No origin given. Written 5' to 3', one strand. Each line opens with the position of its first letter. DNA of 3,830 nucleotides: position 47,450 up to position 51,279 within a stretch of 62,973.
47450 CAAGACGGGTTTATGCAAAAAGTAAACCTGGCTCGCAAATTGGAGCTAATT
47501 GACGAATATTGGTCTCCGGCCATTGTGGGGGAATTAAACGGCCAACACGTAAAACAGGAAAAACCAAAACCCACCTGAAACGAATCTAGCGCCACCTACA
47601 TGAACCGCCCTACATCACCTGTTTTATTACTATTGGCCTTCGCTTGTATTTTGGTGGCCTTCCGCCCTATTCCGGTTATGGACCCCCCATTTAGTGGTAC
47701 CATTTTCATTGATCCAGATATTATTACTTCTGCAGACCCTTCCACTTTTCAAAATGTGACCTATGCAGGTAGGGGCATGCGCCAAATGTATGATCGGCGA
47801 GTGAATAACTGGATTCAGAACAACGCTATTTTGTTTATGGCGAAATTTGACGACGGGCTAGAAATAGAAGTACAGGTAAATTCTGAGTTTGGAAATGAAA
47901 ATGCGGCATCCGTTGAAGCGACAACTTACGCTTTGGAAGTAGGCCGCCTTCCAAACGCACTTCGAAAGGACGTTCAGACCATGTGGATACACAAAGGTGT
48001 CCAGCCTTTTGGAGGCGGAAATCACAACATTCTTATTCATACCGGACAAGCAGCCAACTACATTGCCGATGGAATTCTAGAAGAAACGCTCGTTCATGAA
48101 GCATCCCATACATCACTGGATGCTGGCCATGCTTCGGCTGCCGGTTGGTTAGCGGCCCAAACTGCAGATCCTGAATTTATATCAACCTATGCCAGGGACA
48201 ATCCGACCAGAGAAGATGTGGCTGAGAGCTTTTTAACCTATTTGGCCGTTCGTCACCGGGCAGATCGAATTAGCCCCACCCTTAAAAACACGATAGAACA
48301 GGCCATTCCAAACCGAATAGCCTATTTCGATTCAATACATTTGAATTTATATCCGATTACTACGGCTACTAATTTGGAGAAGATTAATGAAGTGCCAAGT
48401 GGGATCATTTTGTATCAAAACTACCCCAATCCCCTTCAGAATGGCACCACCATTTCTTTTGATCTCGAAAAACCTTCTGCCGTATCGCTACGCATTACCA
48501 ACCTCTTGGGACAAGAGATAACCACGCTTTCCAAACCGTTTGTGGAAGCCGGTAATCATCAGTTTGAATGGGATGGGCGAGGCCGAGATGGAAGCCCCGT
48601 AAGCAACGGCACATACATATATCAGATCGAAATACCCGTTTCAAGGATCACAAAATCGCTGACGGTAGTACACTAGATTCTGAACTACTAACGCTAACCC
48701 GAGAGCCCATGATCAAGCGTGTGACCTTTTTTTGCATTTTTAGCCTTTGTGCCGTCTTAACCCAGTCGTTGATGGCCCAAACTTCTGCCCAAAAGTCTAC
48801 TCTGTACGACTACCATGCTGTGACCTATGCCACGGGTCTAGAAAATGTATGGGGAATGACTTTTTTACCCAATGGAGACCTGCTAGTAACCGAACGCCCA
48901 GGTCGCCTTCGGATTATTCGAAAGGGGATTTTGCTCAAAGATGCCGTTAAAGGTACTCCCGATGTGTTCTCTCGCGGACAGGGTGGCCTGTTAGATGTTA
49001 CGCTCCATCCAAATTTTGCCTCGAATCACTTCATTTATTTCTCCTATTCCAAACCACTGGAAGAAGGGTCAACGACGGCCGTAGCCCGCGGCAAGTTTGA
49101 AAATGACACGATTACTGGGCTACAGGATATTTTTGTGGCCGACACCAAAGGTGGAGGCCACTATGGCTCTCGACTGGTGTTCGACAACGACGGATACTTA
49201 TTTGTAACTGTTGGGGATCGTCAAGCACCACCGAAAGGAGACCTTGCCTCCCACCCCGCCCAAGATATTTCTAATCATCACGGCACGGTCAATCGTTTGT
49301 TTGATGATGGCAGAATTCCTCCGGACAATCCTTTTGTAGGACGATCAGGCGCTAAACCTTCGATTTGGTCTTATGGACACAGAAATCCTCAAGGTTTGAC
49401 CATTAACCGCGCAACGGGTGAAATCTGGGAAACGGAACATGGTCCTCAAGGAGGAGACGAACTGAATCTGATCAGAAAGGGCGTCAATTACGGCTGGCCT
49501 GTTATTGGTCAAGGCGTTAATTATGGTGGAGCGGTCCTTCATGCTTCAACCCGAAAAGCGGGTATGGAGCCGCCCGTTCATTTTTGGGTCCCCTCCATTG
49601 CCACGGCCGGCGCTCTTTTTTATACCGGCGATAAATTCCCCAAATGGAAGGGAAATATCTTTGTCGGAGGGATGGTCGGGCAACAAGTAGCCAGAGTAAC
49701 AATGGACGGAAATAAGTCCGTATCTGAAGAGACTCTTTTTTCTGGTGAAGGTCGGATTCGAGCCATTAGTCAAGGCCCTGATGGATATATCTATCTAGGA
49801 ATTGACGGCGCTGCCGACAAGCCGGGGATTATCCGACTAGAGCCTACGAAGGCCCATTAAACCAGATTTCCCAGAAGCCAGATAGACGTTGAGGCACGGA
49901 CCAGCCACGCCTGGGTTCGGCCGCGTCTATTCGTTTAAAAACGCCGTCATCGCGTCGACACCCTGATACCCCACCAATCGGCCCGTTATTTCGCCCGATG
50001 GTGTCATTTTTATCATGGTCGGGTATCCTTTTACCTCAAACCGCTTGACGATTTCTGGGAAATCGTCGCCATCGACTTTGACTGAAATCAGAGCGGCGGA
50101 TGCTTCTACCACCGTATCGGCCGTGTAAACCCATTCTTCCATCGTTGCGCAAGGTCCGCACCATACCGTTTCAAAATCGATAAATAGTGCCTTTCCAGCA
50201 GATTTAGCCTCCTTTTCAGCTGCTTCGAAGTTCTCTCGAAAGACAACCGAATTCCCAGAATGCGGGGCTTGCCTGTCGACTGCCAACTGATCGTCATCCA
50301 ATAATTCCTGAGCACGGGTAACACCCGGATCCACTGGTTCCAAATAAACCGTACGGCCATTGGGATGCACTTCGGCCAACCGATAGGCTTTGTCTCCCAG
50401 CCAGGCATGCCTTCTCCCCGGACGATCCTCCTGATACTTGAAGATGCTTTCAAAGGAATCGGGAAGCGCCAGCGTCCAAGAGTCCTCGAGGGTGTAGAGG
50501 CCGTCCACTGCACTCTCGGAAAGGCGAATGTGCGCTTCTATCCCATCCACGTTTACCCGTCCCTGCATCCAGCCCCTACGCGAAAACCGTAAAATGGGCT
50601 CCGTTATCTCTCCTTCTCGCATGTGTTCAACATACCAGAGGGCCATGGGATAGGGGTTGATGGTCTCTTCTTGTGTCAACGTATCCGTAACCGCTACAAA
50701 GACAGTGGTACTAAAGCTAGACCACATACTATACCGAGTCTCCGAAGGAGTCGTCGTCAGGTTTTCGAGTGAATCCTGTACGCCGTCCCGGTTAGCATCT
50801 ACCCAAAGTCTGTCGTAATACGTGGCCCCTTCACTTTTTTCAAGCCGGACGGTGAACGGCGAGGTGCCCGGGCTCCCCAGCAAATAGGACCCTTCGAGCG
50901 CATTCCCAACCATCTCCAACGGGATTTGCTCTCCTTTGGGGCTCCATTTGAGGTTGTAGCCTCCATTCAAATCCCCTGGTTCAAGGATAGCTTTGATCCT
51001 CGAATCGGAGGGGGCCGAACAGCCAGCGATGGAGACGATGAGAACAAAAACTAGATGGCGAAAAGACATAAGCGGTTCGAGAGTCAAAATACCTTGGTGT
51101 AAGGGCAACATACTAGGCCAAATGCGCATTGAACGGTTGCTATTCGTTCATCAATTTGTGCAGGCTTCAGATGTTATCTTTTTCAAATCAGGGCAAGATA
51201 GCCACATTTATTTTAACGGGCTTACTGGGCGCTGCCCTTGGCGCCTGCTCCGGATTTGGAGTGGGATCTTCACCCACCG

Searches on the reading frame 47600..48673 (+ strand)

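Call 69: search_protein_families(library=pfam, proteins=[window:47600-48673:+], max_evalue=0.0001)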
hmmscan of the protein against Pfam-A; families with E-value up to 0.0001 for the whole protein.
window:47600-48673:+ (358 aa): 2 families
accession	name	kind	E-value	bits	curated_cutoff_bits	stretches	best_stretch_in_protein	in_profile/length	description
PF13860.13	FlgD_ig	-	4.3e-11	43.1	27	1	282-343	9-73/79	FlgD Ig-like domain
PF18962.6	Por_Secre_tail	-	4.6e-05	24.1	27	0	275-353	2-72/75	Secretion system C-terminal sorting domain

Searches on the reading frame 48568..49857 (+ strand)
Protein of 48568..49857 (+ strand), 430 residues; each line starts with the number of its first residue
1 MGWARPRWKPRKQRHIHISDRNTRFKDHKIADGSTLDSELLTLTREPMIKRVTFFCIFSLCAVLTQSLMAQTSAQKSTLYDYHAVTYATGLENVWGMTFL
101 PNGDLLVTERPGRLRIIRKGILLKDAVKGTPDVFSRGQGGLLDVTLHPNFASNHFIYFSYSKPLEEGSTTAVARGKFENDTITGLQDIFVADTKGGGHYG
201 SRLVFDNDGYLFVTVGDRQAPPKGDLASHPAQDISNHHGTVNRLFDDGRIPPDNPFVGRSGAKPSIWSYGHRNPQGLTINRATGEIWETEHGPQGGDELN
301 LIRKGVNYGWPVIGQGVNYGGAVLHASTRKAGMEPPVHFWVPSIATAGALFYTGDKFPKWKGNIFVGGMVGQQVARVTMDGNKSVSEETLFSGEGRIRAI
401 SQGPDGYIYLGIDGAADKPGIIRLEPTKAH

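Call 69: search_protein_families(library=pfam, proteins=[window:48568-49857:+], max_evalue=0.0001)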
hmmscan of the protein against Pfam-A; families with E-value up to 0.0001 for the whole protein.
window:48568-49857:+ (430 aa): 1 family
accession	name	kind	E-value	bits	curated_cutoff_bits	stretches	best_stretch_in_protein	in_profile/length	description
PF07995.17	GSDH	-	1.8e-127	425.7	25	1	91-415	1-326/332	Glucose / Sorbosone dehydrogenase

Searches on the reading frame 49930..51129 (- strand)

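Call 69: search_protein_families(library=pfam, proteins=[window:49930-51129:-], max_evalue=0.0001)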
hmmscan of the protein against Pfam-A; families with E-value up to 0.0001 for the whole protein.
window:49930-51129:- (400 aa): 4 families
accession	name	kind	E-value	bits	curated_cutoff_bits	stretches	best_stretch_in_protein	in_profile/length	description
PF00085.26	Thioredoxin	-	7.5e-11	42.4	23.5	1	306-399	12-102/103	Thioredoxin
PF13899.12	Thioredoxin_7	-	1e-09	38.8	27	1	300-373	5-79/83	Thioredoxin-like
PF13098.12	Thioredoxin_2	-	2.3e-07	31.5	27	1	308-397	1-103/104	Thioredoxin-like domain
PF03190.21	Thioredox_DsbH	-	1.5e-05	25.5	27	1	290-364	15-90/163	Protein of unknown function, DUF255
